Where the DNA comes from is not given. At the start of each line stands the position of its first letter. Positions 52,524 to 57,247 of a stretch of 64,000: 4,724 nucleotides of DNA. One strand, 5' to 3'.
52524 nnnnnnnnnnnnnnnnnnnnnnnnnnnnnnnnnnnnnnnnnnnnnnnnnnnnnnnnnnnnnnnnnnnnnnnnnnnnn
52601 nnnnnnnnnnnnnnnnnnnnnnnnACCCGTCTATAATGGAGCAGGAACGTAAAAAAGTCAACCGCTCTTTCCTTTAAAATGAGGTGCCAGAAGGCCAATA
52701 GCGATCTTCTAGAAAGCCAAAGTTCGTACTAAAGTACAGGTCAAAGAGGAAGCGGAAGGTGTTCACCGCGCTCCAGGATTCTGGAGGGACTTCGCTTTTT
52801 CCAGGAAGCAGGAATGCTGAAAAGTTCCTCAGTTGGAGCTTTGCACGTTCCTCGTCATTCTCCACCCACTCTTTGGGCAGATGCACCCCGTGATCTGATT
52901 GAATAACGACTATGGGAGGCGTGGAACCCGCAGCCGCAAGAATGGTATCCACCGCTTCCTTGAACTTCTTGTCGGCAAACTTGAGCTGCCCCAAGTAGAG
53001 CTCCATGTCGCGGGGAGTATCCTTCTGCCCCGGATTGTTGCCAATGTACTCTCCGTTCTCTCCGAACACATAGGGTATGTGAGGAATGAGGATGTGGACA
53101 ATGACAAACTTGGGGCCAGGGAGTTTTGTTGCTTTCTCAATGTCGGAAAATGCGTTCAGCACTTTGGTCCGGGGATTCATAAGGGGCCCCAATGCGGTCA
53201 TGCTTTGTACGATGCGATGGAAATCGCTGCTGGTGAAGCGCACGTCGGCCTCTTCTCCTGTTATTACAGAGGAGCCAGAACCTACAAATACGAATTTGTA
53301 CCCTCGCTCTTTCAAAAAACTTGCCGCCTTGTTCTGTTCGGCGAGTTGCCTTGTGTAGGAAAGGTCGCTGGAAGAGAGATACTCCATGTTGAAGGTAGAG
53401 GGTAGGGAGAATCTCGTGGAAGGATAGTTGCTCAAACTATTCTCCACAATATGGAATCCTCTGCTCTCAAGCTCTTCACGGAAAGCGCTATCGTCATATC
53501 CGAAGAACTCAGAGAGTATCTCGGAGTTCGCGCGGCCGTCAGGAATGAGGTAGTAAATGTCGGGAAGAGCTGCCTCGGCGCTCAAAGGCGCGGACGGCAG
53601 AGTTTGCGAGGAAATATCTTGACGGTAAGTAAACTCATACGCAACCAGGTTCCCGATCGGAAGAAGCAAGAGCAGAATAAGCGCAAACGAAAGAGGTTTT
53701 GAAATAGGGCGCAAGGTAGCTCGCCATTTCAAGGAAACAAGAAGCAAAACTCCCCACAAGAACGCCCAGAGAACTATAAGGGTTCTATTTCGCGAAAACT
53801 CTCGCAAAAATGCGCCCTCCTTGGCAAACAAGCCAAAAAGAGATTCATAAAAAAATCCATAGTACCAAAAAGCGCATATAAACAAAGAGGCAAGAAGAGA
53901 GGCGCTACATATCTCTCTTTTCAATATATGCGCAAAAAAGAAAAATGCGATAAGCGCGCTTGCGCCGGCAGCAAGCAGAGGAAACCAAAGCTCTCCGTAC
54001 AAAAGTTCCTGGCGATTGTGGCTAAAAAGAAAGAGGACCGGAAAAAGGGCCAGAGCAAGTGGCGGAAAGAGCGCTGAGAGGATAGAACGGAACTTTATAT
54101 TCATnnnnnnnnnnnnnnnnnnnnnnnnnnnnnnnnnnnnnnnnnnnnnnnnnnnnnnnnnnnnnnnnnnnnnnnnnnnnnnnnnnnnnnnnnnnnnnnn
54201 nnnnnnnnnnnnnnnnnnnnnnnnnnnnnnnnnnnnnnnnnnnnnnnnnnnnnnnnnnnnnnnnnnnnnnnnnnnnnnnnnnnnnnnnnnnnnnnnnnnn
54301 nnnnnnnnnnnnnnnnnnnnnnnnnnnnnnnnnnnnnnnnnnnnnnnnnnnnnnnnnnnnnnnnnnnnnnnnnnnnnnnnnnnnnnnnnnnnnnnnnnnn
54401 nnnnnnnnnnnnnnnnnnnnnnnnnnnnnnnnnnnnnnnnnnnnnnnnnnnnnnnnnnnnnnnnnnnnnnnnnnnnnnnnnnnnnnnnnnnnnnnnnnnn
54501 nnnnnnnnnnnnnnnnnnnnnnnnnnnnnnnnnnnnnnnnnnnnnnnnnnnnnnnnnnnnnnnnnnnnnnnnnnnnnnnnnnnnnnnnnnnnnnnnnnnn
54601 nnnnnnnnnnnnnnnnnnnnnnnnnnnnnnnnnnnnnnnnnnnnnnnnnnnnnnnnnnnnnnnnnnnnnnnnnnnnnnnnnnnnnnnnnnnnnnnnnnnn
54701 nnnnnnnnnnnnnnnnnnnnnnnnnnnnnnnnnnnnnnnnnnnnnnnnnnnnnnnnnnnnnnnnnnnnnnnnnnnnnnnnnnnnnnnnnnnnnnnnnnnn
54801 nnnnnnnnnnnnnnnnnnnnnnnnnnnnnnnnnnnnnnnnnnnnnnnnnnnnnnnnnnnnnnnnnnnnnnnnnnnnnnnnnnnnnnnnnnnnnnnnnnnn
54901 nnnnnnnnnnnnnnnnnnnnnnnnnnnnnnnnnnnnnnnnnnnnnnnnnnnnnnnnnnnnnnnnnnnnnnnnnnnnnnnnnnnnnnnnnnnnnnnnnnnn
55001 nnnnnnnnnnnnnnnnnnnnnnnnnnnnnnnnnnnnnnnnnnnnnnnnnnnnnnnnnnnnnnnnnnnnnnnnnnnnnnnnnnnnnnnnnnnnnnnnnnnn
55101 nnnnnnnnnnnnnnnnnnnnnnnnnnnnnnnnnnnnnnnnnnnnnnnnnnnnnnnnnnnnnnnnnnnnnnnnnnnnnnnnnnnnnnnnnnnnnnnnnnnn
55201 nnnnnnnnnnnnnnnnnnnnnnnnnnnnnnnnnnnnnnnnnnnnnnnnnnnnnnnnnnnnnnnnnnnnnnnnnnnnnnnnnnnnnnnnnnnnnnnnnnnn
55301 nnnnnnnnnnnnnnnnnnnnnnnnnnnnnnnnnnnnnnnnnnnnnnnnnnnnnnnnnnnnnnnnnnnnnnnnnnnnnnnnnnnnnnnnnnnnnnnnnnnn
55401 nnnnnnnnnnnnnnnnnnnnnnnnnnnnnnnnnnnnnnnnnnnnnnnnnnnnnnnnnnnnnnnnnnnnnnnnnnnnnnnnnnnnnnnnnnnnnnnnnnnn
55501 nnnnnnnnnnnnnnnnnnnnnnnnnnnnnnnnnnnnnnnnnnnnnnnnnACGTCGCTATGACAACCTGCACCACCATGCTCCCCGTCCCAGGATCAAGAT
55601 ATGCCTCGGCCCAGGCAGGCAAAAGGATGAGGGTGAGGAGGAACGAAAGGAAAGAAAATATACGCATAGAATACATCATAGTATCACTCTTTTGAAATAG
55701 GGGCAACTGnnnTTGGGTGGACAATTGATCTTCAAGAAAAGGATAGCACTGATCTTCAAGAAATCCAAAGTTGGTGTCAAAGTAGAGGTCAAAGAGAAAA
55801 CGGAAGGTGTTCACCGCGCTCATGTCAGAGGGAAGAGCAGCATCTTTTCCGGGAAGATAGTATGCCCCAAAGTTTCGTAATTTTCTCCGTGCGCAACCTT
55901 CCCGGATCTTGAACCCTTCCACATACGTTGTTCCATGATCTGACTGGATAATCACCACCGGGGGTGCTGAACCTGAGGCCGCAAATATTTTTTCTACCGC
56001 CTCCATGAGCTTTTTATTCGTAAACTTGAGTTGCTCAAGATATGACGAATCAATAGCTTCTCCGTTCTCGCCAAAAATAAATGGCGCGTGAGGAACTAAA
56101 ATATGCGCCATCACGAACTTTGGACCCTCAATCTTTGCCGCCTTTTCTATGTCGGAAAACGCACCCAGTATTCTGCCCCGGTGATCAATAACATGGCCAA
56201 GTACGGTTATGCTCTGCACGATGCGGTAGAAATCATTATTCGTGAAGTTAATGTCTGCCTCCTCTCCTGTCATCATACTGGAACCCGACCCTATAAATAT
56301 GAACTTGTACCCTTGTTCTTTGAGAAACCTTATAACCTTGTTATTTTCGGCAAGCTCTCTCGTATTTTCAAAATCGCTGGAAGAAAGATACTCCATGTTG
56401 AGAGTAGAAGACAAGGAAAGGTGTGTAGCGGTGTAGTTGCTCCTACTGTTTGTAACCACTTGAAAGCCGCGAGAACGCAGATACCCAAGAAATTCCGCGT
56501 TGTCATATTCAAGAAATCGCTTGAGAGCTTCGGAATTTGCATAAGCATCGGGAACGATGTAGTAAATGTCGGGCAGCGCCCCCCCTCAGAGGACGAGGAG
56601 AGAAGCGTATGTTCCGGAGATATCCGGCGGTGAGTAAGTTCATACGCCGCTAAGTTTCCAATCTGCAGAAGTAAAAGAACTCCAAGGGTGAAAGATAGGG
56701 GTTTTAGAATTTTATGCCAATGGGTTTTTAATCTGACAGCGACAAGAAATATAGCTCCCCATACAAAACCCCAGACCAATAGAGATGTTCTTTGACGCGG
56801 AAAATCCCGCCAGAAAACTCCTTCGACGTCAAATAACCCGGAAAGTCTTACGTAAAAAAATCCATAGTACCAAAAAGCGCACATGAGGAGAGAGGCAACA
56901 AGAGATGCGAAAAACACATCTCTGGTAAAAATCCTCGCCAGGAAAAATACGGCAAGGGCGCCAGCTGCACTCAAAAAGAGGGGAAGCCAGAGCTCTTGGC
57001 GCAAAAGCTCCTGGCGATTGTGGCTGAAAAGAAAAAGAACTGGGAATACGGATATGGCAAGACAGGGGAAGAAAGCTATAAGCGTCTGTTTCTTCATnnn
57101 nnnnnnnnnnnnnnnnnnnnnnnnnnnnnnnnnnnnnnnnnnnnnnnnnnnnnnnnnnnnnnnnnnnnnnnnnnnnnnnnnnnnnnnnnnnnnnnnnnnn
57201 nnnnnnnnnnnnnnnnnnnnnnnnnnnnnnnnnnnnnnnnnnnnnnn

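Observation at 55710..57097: Paralogous membrane transferase switched off by a G7 homopolymer: candidate phase-variable gene, or pseudogene or sequencing error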

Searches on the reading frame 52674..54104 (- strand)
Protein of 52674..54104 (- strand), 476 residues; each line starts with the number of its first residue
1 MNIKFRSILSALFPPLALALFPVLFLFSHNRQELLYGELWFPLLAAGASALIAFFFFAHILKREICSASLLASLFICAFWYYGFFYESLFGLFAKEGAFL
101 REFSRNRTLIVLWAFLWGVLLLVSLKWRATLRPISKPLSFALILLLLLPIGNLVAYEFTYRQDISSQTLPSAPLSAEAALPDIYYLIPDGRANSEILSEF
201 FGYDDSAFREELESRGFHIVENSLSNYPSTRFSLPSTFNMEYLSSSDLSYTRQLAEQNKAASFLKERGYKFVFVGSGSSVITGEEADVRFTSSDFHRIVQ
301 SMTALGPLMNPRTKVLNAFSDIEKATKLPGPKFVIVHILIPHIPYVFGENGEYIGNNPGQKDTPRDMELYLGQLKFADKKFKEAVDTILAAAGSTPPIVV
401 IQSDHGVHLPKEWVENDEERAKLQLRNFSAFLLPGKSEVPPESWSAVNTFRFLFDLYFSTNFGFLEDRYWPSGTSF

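Call 8: search_protein_families(library=pfam, proteins=[window:52674-54104:-], max_evalue=0.01)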
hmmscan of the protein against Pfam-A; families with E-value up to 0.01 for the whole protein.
window:52674-54104:- (476 aa): 1 family
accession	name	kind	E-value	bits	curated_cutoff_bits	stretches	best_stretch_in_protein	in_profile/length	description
PF00884.28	Sulfatase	-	3.3e-07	30.4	25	1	218-409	37-245/301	Sulfatase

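Call 23: find_encoding_contigs(protein=window:52674-54104:-, flank=10000, max_places=10)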
Protein window:52674-54104:- (476 aa): 1 contig read that carries it; 1 place shown.
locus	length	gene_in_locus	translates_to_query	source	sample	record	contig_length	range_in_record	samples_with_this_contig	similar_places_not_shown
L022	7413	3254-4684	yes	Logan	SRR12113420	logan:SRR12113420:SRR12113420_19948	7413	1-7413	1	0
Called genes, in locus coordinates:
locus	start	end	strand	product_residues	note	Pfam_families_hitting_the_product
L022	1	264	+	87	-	?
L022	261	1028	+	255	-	-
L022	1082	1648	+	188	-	-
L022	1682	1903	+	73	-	-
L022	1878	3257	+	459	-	-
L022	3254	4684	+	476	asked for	PF00884:Sulfatase (weak)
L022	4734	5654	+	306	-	PF01073:3Beta_HSD, PF01370:Epimerase, PF02719:Polysacc_synt_2, PF04321:RmlD_sub_bind, PF07993:NAD_binding_4 (faint), PF13460:NAD_binding_10 (weak), PF16363:GDP_Man_Dehyd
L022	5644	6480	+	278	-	PF02826:2-Hacid_dh_C (weak), PF03721:UDPG_MGDP_dh_N, PF00984:UDPG_MGDP_dh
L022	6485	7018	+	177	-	PF01583:APS_kinase, PF13671:AAA_33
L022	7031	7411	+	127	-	?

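Call 74: search_protein_families(library=ncbifam, proteins=[window:52674-54104:-], max_evalue=0.01)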
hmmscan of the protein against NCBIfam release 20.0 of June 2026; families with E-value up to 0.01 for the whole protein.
window:52674-54104:- (476 aa): 0 families

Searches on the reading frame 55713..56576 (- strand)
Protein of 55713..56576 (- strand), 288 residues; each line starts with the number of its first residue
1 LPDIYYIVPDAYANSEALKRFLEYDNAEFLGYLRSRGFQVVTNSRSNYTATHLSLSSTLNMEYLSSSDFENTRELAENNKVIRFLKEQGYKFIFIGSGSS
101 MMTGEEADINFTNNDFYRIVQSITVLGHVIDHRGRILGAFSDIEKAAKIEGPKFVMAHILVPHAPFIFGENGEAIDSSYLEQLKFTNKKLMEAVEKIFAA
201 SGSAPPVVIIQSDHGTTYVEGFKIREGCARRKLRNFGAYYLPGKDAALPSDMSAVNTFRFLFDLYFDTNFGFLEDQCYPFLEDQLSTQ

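Call 66: find_homologous_proteins(query=window:55713-56576:-, max_evalue=1e-60)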
Query seq(288 aa) (288 aa): 5 proteins with E <= 1e-60 among 1855 candidates.
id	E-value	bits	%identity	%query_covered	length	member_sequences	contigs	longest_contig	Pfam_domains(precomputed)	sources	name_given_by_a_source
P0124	2.7e-142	491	96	79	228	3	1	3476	-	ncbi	-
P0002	2.5e-103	363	60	97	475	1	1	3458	PF00884.29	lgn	-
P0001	1.7e-101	357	59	97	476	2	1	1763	PF00884.29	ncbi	-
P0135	7.3e-65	237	46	95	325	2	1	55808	PF00884.29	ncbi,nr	ncbi:MAG: hypothetical protein Q8Q48_03005 [Candidatus Staskawiczbacteria bacterium]|nr:hypothetical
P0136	2.7e-61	225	42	96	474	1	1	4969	PF00884.29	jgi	jgi:hypothetical protein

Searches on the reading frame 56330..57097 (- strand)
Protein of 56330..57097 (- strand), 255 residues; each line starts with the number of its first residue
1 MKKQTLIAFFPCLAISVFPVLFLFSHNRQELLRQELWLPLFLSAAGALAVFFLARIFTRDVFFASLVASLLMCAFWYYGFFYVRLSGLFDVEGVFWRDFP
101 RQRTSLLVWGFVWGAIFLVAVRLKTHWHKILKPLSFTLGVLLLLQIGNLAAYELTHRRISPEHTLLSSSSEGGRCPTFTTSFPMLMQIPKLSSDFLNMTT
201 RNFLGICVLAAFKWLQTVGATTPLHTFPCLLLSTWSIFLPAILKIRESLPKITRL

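Call 22: find_encoding_contigs(protein=window:56330-57097:-, flank=10000, max_places=10)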
Protein window:56330-57097:- (255 aa): 5 contigs read that carry it; 5 places shown.
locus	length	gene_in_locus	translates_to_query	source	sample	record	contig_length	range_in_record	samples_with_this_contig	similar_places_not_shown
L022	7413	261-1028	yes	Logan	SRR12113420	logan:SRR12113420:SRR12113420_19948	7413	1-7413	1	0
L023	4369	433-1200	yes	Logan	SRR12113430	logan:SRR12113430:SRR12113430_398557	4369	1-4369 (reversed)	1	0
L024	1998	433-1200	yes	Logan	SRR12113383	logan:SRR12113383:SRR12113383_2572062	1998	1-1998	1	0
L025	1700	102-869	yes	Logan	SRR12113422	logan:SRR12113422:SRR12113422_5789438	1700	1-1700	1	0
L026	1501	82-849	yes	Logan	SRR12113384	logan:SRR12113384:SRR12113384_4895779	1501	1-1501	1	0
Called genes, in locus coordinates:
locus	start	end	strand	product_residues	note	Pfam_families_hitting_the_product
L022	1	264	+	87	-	?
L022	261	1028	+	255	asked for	-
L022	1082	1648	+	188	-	-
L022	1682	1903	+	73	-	-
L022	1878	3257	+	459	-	-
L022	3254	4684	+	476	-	PF00884:Sulfatase (weak)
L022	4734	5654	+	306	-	PF01073:3Beta_HSD, PF01370:Epimerase, PF02719:Polysacc_synt_2, PF04321:RmlD_sub_bind, PF07993:NAD_binding_4 (faint), PF13460:NAD_binding_10 (weak), PF16363:GDP_Man_Dehyd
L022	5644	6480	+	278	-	PF02826:2-Hacid_dh_C (weak), PF03721:UDPG_MGDP_dh_N, PF00984:UDPG_MGDP_dh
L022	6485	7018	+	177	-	PF01583:APS_kinase, PF13671:AAA_33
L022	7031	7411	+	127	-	?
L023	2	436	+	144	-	?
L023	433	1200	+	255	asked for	-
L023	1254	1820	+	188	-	-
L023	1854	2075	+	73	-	-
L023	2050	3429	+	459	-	-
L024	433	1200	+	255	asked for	-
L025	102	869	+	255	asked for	-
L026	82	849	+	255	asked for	-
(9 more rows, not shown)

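Call 30: list_cluster_members(proteins=[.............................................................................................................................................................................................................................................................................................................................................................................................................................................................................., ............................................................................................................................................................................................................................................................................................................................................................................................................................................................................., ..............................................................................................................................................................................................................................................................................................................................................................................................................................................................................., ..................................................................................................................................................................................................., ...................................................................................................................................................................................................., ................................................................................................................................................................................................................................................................, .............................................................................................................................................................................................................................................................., window:56333-57097:-, L022:1082-1648:+])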
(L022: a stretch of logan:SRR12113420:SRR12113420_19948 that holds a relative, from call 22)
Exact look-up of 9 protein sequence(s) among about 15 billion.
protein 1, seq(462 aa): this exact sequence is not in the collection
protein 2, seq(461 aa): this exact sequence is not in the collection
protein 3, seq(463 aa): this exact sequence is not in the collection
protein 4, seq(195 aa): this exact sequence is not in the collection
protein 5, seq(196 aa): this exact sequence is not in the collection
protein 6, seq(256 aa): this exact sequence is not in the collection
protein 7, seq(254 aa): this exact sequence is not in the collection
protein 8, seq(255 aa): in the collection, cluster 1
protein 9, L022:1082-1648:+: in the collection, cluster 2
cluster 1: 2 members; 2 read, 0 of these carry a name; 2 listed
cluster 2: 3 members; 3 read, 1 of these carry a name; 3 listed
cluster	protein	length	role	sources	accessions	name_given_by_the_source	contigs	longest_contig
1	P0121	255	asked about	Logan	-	-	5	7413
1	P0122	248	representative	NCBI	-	-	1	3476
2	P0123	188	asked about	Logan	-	-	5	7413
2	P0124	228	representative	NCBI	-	-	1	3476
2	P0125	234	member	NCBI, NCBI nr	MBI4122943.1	MAG: hypothetical protein HY458_01100 [Parcubacteria group bacterium] | hypothetical protein [Parcubacteria group bacterium]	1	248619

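Call 32: find_encoding_contigs(protein=P0122, flank=10000)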
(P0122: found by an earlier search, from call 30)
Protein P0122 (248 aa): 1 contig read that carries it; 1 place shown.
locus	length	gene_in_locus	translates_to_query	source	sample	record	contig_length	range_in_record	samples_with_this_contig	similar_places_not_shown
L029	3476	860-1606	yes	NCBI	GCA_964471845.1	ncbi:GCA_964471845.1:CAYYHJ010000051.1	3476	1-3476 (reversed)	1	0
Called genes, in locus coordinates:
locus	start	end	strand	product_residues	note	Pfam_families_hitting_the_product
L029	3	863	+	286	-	?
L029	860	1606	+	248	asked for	-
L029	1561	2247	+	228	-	-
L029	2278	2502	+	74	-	-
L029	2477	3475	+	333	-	?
